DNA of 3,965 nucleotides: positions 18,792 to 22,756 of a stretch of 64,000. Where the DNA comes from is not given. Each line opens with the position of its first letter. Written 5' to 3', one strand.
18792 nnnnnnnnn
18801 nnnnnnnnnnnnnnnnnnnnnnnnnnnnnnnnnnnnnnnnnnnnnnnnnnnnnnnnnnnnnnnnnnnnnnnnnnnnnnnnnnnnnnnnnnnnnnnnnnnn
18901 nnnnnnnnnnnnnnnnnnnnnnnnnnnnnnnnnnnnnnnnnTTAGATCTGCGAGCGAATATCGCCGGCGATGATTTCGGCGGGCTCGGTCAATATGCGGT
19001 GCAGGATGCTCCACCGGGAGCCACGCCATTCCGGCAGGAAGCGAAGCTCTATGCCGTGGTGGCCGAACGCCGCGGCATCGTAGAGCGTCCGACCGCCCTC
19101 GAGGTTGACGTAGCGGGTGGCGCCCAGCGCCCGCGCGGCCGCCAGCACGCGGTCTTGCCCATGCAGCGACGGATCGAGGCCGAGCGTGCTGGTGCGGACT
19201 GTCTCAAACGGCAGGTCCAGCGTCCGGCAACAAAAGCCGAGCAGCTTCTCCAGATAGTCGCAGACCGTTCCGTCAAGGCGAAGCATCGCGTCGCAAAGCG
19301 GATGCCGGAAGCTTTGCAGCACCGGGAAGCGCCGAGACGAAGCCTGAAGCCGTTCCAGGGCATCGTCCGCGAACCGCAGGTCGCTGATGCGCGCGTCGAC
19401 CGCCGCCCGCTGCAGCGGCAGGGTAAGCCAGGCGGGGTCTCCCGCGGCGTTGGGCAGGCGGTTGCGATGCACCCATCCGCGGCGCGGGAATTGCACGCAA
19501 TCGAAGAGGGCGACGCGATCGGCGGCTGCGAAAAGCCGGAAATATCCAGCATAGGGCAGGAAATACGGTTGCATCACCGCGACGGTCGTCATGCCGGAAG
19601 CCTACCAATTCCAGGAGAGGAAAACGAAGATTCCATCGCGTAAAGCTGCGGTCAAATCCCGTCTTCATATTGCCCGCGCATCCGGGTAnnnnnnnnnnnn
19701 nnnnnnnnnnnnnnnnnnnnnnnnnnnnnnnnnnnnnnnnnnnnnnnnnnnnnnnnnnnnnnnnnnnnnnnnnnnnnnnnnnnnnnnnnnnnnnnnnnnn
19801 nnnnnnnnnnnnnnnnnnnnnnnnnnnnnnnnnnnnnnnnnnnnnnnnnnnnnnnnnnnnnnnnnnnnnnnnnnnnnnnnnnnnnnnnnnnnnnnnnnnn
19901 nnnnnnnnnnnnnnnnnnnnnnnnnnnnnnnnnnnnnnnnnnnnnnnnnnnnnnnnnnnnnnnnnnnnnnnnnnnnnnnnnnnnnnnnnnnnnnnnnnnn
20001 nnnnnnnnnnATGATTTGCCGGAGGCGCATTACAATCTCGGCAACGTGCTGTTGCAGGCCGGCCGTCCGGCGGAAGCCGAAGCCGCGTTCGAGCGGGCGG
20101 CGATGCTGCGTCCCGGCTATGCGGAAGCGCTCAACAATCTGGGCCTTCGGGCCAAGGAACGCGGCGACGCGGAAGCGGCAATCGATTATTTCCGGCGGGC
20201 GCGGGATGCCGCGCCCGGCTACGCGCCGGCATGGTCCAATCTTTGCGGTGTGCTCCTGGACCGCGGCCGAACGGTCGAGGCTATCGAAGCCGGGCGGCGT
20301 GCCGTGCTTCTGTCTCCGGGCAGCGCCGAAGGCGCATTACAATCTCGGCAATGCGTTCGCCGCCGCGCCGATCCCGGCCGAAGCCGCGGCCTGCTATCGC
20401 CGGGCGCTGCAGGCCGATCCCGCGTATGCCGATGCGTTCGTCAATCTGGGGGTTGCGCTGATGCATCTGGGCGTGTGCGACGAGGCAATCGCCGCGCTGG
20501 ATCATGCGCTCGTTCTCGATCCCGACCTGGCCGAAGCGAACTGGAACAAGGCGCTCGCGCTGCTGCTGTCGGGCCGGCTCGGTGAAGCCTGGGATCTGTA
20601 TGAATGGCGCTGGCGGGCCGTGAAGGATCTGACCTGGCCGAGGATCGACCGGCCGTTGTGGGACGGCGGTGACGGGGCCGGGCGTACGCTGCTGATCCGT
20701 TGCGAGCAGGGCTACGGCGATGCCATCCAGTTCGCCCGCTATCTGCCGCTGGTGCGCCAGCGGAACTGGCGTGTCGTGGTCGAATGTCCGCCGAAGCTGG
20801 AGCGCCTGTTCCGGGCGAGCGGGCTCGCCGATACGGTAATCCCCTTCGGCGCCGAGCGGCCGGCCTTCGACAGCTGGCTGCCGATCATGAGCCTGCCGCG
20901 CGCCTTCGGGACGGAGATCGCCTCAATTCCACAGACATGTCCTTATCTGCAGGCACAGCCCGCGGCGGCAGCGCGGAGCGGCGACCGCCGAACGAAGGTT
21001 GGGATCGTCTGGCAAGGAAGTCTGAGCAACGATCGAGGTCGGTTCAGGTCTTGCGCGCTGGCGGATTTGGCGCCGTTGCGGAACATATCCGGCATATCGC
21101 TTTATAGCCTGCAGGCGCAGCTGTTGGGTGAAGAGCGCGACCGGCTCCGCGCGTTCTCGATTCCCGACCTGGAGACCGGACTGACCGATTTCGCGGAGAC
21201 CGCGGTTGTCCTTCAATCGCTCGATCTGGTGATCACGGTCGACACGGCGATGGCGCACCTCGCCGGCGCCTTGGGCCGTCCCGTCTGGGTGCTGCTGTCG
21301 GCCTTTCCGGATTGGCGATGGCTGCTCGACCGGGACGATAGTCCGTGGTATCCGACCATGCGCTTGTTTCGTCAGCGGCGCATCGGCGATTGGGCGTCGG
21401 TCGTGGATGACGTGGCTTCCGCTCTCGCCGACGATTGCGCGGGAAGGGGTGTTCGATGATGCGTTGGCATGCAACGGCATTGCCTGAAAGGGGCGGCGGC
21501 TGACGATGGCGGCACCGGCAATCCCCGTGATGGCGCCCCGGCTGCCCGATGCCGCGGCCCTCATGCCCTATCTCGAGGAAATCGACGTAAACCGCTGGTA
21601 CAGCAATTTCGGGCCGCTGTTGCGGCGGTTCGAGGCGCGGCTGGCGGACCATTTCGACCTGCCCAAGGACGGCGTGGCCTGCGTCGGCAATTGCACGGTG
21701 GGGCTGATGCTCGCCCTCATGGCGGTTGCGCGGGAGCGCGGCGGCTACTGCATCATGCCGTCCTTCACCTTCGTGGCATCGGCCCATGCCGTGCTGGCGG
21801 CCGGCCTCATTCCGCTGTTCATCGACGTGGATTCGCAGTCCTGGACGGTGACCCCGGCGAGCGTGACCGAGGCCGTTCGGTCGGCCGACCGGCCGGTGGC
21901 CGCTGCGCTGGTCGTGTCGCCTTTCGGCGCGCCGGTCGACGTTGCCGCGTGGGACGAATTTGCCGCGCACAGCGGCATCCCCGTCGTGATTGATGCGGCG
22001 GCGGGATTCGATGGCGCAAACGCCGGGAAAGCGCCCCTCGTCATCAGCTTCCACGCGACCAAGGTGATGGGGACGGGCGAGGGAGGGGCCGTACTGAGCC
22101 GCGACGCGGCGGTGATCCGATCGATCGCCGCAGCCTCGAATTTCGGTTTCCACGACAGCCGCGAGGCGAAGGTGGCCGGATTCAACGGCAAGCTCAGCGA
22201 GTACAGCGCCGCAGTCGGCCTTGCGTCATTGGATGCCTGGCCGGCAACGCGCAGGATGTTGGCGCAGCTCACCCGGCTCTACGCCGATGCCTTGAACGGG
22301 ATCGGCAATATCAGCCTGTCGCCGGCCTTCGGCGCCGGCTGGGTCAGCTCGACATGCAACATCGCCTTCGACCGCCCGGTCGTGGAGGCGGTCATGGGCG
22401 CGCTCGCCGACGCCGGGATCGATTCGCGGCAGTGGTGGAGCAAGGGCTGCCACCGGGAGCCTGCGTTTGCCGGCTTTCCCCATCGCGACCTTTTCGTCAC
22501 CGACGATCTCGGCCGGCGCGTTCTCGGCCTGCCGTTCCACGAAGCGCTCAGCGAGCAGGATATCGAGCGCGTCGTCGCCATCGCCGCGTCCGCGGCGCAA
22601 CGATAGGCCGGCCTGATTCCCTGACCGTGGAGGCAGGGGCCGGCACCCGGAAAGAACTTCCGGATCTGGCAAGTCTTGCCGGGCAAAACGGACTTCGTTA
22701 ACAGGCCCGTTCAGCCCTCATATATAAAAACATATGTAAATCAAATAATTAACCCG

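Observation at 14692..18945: Tandem pair of TPR-GT41 (O-GlcNAc-transferase-like) enzymes in a flagellar locus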

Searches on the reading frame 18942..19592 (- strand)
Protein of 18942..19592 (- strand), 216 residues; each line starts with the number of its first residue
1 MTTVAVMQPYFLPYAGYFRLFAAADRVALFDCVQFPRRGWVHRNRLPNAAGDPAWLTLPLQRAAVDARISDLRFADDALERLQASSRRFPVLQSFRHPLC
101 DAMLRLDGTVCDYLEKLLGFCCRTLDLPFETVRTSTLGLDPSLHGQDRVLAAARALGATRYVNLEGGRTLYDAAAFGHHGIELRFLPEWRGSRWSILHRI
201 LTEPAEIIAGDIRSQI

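Call 9: search_protein_families(library=pfam, proteins=[window:18942-19592:-], max_evalue=0.01)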
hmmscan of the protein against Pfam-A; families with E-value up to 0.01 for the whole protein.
window:18942-19592:- (216 aa): 1 family
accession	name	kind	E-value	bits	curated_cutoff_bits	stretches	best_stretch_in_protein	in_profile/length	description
PF08889.16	WbqC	-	1.6e-34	120.1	21.3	1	8-186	1-183/218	WbqC-like protein family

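Call 11: search_protein_families(library=ncbifam, proteins=[window:18942-19592:-], max_evalue=0.001)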
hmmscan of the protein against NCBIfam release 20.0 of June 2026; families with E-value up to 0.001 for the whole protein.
window:18942-19592:- (216 aa): 0 families

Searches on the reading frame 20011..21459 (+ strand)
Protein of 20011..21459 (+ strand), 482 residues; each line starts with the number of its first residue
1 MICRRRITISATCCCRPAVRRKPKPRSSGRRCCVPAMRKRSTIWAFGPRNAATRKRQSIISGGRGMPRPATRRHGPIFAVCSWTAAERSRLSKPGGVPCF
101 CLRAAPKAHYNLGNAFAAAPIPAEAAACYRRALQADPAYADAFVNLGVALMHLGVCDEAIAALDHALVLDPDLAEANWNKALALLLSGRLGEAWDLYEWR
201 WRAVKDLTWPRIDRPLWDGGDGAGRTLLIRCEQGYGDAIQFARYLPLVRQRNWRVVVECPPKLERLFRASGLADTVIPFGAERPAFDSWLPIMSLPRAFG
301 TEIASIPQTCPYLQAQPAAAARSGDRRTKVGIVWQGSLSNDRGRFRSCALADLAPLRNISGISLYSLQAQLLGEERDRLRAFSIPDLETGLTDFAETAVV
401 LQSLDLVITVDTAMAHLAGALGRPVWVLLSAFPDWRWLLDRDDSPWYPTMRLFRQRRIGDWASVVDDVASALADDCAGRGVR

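Call 9: search_protein_families(library=pfam, proteins=[window:20011-21459:+], max_evalue=0.01)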
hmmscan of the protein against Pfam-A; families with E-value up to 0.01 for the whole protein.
window:20011-21459:+ (482 aa): 12 families
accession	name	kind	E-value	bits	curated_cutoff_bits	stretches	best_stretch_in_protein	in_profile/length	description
PF13414.12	TPR_11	-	1.1e-13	51.1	26.8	2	124-154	12-42/42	TPR repeat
PF13432.12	TPR_16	-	9.6e-09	36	32.7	2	110-172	1-63/65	Tetratricopeptide repeat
PF00515.34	TPR_1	-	1.1e-08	35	27.8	1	106-138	1-33/34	Tetratricopeptide repeat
PF07719.23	TPR_2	-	4.8e-08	33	27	1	106-138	1-33/34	Tetratricopeptide repeat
PF01075.23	Glyco_transf_9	-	1.9e-06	27.9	22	1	390-425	170-205/247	Glycosyltransferase family 9 (heptosyltransferase)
PF13431.12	TPR_17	-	4.9e-06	26.9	24.4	0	128-154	1-27/34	Tetratricopeptide repeat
PF13428.12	TPR_14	-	0.0001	23.1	23.5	0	106-147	1-42/44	Tetratricopeptide repeat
PF14559.12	TPR_19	-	0.00012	22.8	25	1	122-184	7-67/68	Tetratricopeptide repeat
PF13181.12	TPR_8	-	0.00018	21.8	25.7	0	140-172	1-33/34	Tetratricopeptide repeat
PF23914.1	TPR_CcmH_CycH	-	0.00033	21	42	1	130-188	40-98/158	Cytochrome c-type biogenesis protein H TPR domain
PF13371.12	TPR_9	-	0.00041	20.7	35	1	123-176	12-65/73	Tetratricopeptide repeat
PF13424.12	TPR_12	-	0.001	19.6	30.1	1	140-198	3-69/77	Tetratricopeptide repeat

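Call 11: search_protein_families(library=ncbifam, proteins=[window:20011-21459:+], max_evalue=0.001)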
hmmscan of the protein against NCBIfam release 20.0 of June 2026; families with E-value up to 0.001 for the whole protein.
window:20011-21459:+ (482 aa): 8 families
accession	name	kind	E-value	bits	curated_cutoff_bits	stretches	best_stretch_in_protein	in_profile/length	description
NF033758.1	gliding_GltE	equivalog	1.9e-09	37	225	1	125-185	275-335/411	adventurous gliding motility TPR repeat lipoprotein GltE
NF033762.1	social_mot_Tgl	equivalog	1.3e-07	31.2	225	1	103-199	28-125/252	social motility TPR repeat lipoprotein Tgl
NF008391.2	PRK11189.1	equivalog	1.4e-07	31.3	250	1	108-194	67-153/297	lipoprotein NlpI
NF040959.1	MamA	equivalog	2.5e-06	27.1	200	1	105-184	104-181/204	magnetosome protein MamA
TIGR02521.1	type_IV_pilW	equivalog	0.00012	21.8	154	0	140-198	31-89/234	type IV pilus biogenesis/stability protein PilW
TIGR02917.1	PEP_TPR_lipo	equivalog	0.00017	19.6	312.2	1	123-191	346-414/899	XrtA/PEP-CTERM system TPR-repeat protein PrsT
TIGR02193.1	heptsyl_trn_I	equivalog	0.00048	19.4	185.3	1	394-435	246-287/320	lipopolysaccharide heptosyltransferase I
NF033920.0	C39_PA2778_fam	equivalog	0.00054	19.4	150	1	108-170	192-254/255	PA2778 family cysteine peptidase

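Call 73: search_protein_families(library=pfam, proteins=[P0122, L010:767-2524:+, L010:3946-4776:+], max_evalue=0.01)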
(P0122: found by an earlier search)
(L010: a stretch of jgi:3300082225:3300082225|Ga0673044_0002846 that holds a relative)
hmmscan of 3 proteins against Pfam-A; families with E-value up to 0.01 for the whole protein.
P0122 (726 aa): 29 families (the best 25 are shown)
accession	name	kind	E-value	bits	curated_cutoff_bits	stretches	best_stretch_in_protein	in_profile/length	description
PF13431.12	TPR_17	-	5.1e-37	123.5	24.4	4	129-160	2-33/34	Tetratricopeptide repeat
PF00515.34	TPR_1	-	7.1e-37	124.2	27.8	4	178-206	5-33/34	Tetratricopeptide repeat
PF07719.23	TPR_2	-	2.1e-35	118.3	27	4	242-271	1-30/34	Tetratricopeptide repeat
PF13414.12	TPR_11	-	1.5e-32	111.5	26.8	4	182-222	2-42/42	TPR repeat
PF13432.12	TPR_16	-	6.3e-32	110.1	32.7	6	149-207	6-64/65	Tetratricopeptide repeat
PF13181.12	TPR_8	-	3.6e-30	101.9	25.7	2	244-271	3-30/34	Tetratricopeptide repeat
PF13424.12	TPR_12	-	5.2e-30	103.9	30.1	6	140-205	3-76/77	Tetratricopeptide repeat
PF13176.12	TPR_7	-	8.5e-29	97.6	27.9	3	246-272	3-29/36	Tetratricopeptide repeat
PF13428.12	TPR_14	-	1.6e-26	90.5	23.5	4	73-115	2-44/44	Tetratricopeptide repeat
PF14559.12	TPR_19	-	1.8e-26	92.7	25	4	83-127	2-46/68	Tetratricopeptide repeat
PF13844.12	Glyco_transf_41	-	4.1e-20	72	25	2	529-700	356-525/543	Glycosyl transferase family 41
PF24575.1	TPR_Slam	-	1.8e-17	64.1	35.2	2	78-126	53-101/104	Surface lipoprotein assembly modifier, N-terminal TPR repeats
PF13374.12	TPR_10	-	2.1e-17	63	27.5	3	247-271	7-31/42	Tetratricopeptide repeat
PF23914.1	TPR_CcmH_CycH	-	2.1e-13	50.9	42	1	77-173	55-154/158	Cytochrome c-type biogenesis protein H TPR domain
PF13174.12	TPR_6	-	1.6e-12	47.6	26.3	0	247-269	5-27/33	Tetratricopeptide repeat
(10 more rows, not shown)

L010:767-2524:+ (585 aa): 21 families
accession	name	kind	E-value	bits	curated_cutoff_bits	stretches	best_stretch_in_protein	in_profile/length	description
PF07719.23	TPR_2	-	4.2e-38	126.7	27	5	107-140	1-34/34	Tetratricopeptide repeat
PF00515.34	TPR_1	-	3.4e-35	118.9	27.8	4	107-140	1-34/34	Tetratricopeptide repeat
PF13432.12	TPR_16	-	3.9e-33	113.9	32.7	7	78-139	2-63/65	Tetratricopeptide repeat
PF13414.12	TPR_11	-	8.6e-33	112.2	26.8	5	86-121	7-42/42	TPR repeat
PF13181.12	TPR_8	-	5e-25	85.9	25.7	1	108-140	2-34/34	Tetratricopeptide repeat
PF14559.12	TPR_19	-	7.8e-25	87.4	25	4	87-143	5-61/68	Tetratricopeptide repeat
PF13431.12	TPR_17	-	1.2e-23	81.8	24.4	2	97-128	3-34/34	Tetratricopeptide repeat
PF13424.12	TPR_12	-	2e-22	79.6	30.1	5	75-133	5-71/77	Tetratricopeptide repeat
PF13428.12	TPR_14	-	2.1e-22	77.7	23.5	3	107-148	1-42/44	Tetratricopeptide repeat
PF23914.1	TPR_CcmH_CycH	-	5.8e-20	72.2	42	3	32-90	43-101/158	Cytochrome c-type biogenesis protein H TPR domain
PF13371.12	TPR_9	-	4.9e-13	49.3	35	3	226-279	12-65/73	Tetratricopeptide repeat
PF13176.12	TPR_7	-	1.9e-12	46.6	27.9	0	77-105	3-33/36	Tetratricopeptide repeat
PF13374.12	TPR_10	-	5.3e-11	42.6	27.5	0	141-168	2-29/42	Tetratricopeptide repeat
PF13174.12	TPR_6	-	1.5e-10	41.4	26.3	0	78-101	5-28/33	Tetratricopeptide repeat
PF12895.13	ANAPC3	-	6.8e-07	29.9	27.2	1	79-132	29-81/82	Anaphase-promoting complex, cyclosome, subunit 3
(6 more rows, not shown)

L010:3946-4776:+ (276 aa): 2 families
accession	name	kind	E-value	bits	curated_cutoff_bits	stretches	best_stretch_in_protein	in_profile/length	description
PF00669.25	Flagellin_N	-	6.3e-19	68.8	26.6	1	14-138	9-134/139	Bacterial flagellin N-terminal helical region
PF00700.27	Flagellin_C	-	2.1e-07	31.6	23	1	191-275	2-86/86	Bacterial flagellin C-terminal helical region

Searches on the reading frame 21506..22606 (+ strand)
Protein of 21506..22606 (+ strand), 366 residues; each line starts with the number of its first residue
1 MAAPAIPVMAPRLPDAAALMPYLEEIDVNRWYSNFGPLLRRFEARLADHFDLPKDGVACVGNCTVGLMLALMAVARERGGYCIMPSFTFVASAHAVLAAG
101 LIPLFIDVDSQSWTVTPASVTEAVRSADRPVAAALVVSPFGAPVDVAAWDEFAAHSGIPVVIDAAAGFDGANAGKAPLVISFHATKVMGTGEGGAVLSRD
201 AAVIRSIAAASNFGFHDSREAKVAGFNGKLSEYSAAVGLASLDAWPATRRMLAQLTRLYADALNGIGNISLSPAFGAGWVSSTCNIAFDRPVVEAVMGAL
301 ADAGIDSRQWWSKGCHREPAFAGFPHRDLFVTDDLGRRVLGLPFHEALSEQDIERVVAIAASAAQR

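Call 9: search_protein_families(library=pfam, proteins=[window:21506-22606:+], max_evalue=0.01)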
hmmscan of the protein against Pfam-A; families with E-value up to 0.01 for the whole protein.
window:21506-22606:+ (366 aa): 1 family
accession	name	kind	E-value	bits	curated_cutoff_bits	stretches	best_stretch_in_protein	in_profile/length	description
PF01041.23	DegT_DnrJ_EryC1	-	1.5e-64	218.9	19.8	1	20-358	8-357/360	DegT/DnrJ/EryC1/StrS aminotransferase family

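Call 11: search_protein_families(library=ncbifam, proteins=[window:21506-22606:+], max_evalue=0.001)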
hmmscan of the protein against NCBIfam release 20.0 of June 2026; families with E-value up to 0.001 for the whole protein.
window:21506-22606:+ (366 aa): 7 families
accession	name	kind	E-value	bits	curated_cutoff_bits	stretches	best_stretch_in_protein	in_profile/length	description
TIGR04427.1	PLP_DesI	equivalog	2.5e-53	181.6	650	1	8-364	23-383/390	dTDP-4-dehydro-6-deoxyglucose aminotransferase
TIGR04181.1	NHT_00031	hypoth_equivalog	5.3e-33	114.4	420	1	9-343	4-357/359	LegC family aminotransferase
TIGR03588.1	PseC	equivalog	2.6e-31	108.9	423.5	1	36-359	29-375/380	UDP-4-amino-4,6-dideoxy-N-acetyl-beta-L-altrosamine transaminase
NF008658.2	PRK11658.1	equivalog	1.2e-22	80.1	631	1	35-359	31-372/379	UDP-4-amino-4-deoxy-L-arabinose aminotransferase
NF008687.0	PRK11706.1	equivalog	1.2e-20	73.6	375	1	40-205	34-200/375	dTDP-4-amino-4,6-dideoxygalactose transaminase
TIGR02379.1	ECA_wecE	subfamily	5.3e-16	58.3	434.85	1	22-206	16-202/376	dTDP-4-amino-4,6-dideoxy-D-glucose transaminase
NF011936.0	PRK15407.1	equivalog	8e-12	44.6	423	1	36-212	64-249/440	lipopolysaccharide biosynthesis protein RfbH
